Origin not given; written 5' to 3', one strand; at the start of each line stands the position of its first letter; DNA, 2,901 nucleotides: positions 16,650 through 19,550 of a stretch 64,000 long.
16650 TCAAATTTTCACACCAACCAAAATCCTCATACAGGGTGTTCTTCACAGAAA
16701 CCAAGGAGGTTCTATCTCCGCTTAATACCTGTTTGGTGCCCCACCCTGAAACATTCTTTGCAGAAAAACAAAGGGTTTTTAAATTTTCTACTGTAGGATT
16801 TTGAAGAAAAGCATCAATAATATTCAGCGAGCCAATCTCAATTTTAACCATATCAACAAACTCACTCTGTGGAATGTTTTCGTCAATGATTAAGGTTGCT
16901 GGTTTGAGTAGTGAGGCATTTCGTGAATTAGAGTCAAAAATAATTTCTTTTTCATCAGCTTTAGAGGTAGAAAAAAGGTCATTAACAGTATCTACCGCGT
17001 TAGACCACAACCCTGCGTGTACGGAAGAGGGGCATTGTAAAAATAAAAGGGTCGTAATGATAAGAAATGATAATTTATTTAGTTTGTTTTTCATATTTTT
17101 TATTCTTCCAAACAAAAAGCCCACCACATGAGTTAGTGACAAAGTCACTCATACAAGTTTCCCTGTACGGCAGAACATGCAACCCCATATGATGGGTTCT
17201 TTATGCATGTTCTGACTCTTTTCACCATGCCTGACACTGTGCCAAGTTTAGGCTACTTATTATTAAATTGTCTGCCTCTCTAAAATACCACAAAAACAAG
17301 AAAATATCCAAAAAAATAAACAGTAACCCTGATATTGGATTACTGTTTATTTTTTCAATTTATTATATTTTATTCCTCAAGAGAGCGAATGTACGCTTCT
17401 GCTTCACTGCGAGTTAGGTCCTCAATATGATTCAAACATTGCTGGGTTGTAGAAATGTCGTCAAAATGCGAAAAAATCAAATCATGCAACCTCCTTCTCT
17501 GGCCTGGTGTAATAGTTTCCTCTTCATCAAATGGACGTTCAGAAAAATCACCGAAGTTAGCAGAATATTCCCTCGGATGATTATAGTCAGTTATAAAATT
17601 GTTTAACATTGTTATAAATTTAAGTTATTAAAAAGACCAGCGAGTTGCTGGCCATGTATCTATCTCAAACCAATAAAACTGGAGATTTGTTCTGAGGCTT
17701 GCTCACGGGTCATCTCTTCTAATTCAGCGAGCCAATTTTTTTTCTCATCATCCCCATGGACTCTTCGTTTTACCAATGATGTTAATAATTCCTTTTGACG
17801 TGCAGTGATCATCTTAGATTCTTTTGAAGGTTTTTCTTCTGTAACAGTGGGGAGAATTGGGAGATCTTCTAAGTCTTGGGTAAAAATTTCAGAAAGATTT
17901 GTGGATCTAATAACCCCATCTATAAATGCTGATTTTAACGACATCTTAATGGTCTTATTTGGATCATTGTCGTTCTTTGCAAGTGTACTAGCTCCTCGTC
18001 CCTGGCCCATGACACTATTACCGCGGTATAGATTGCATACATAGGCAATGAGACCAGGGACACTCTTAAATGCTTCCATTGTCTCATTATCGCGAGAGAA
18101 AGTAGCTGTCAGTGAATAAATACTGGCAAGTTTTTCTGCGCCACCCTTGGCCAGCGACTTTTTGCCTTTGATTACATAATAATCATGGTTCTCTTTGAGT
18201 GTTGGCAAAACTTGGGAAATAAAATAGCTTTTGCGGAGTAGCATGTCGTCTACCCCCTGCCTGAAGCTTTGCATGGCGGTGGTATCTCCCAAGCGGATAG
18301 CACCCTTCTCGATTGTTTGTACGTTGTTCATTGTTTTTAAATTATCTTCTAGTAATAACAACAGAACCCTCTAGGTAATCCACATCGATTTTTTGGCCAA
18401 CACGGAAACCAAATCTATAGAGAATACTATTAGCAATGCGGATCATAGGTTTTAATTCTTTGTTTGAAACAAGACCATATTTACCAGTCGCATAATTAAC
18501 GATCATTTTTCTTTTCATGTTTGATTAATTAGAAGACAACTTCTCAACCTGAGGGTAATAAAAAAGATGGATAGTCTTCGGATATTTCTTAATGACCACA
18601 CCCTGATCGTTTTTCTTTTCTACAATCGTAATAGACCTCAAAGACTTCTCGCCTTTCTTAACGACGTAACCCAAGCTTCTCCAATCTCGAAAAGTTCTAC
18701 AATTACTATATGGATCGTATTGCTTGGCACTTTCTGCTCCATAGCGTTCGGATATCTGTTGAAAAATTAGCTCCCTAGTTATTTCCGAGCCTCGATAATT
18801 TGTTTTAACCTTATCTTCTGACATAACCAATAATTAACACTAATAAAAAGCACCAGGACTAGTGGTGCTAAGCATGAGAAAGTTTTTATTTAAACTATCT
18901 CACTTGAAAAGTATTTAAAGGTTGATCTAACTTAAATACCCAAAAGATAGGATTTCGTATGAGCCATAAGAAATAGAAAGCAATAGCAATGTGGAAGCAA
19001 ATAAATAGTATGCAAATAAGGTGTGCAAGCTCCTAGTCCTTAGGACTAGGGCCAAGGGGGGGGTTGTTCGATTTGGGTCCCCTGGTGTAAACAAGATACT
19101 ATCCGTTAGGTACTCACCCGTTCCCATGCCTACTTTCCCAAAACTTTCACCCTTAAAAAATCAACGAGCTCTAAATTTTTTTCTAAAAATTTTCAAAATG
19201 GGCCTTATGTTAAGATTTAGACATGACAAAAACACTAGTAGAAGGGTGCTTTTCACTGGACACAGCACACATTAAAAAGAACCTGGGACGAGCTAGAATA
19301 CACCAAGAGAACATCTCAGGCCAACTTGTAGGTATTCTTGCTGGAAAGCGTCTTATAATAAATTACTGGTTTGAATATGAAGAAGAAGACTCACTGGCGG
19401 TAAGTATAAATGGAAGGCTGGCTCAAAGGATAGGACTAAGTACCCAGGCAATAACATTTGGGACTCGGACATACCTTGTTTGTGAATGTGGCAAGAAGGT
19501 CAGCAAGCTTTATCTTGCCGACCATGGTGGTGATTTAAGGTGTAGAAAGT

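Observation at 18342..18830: Unannotated 58-aa SymE-like toxin gene plus a short ArdC-N-like protein inside the island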

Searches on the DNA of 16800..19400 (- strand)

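Call 62: search_rna_families(source=window, start=16800, end=19400, threshold=evalue, max_evalue=1, show_alignments=1)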
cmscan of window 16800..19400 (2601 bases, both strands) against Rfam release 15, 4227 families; matches with E-value up to 1: 4.
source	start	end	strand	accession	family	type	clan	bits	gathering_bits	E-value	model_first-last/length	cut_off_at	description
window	17135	17254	-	RF03000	LOOT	Gene; sRNA;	-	70.6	46.4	1.2e-12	1-121/121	no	LOOT RNA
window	17602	17666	-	RF01905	HOTAIR_2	Gene; lncRNA;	-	24.5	60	0.0045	1-69/69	no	HOTAIR conserved region 2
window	17309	17358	-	RF04157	MIR9486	Gene; miRNA;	-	20.3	100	0.77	1-119/119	no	MIR9486 microRNA precursor family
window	17701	17755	-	RF01122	sR39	Gene; snRNA; snoRNA; CD-box;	-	18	50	0.18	1-56/56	no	Small nucleolar RNA sR39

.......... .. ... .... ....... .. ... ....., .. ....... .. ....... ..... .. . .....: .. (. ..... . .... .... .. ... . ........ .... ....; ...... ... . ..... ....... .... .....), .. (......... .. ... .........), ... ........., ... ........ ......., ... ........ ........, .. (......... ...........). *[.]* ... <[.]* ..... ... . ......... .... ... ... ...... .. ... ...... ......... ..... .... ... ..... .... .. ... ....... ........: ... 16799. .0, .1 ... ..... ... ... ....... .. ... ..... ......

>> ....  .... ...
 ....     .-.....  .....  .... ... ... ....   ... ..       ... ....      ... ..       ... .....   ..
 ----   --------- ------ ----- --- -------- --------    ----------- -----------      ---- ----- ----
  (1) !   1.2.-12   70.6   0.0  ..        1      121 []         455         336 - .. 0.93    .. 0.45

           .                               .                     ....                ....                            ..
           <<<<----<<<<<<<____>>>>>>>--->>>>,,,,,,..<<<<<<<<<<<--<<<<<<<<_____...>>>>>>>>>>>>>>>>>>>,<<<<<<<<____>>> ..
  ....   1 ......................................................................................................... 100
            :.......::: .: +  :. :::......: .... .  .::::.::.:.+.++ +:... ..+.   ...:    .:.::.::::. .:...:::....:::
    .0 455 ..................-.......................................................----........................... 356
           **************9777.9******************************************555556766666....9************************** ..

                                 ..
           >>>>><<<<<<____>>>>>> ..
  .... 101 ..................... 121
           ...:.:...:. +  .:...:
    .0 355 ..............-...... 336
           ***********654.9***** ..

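Call 91: search_rna_families(sources=[L001, L002, L006, L007, L010, L011, L012, L014, L015, L017, L018, L023, L024, L025, L026, L028, L031, L032], threshold=gathering)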
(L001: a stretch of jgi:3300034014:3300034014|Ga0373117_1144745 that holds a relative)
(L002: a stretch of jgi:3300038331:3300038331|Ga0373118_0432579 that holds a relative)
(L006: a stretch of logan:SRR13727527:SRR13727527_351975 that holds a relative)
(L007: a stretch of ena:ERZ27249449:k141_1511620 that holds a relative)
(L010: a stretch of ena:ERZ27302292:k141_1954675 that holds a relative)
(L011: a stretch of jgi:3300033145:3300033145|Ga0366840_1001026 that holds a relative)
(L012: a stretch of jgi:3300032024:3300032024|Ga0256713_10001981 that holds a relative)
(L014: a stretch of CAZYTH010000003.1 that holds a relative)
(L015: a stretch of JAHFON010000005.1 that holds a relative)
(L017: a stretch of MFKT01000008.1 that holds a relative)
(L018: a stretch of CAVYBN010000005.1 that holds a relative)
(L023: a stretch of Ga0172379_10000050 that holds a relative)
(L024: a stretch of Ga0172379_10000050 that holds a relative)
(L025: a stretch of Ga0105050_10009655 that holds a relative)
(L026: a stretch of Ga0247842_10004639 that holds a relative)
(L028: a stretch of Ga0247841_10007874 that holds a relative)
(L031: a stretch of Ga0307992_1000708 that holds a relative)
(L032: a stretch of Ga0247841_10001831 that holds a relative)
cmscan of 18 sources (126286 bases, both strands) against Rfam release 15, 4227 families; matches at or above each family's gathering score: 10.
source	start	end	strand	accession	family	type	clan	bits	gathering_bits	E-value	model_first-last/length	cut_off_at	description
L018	2176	2289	-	RF03000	LOOT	Gene; sRNA;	-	90.5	46.4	1.3e-15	1-121/121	no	LOOT RNA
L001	10038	10160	-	RF03000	LOOT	Gene; sRNA;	-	84.2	46.4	3.9e-14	1-121/121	no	LOOT RNA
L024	5559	5675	-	RF03000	LOOT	Gene; sRNA;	-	77.5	46.4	1.4e-12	5-121/121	5'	LOOT RNA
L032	3316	3436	+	RF03000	LOOT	Gene; sRNA;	-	77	46.4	1.9e-12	1-121/121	no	LOOT RNA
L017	4066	4185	+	RF03000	LOOT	Gene; sRNA;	-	75.2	46.4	5e-12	1-121/121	no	LOOT RNA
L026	1902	2023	+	RF03000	LOOT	Gene; sRNA;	-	71.4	46.4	3.8e-11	1-121/121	no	LOOT RNA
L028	3116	3237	+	RF03000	LOOT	Gene; sRNA;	-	71.4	46.4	3.8e-11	1-121/121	no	LOOT RNA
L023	5500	5621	-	RF03000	LOOT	Gene; sRNA;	-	61.3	46.4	9e-09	1-121/121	no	LOOT RNA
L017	556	638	-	RF00005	tRNA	Gene; tRNA;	CL00001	60.7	29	2.3e-10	1-71/71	no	tRNA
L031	1580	1710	-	RF03000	LOOT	Gene; sRNA;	-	55.1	46.4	2.4e-07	1-121/121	no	LOOT RNA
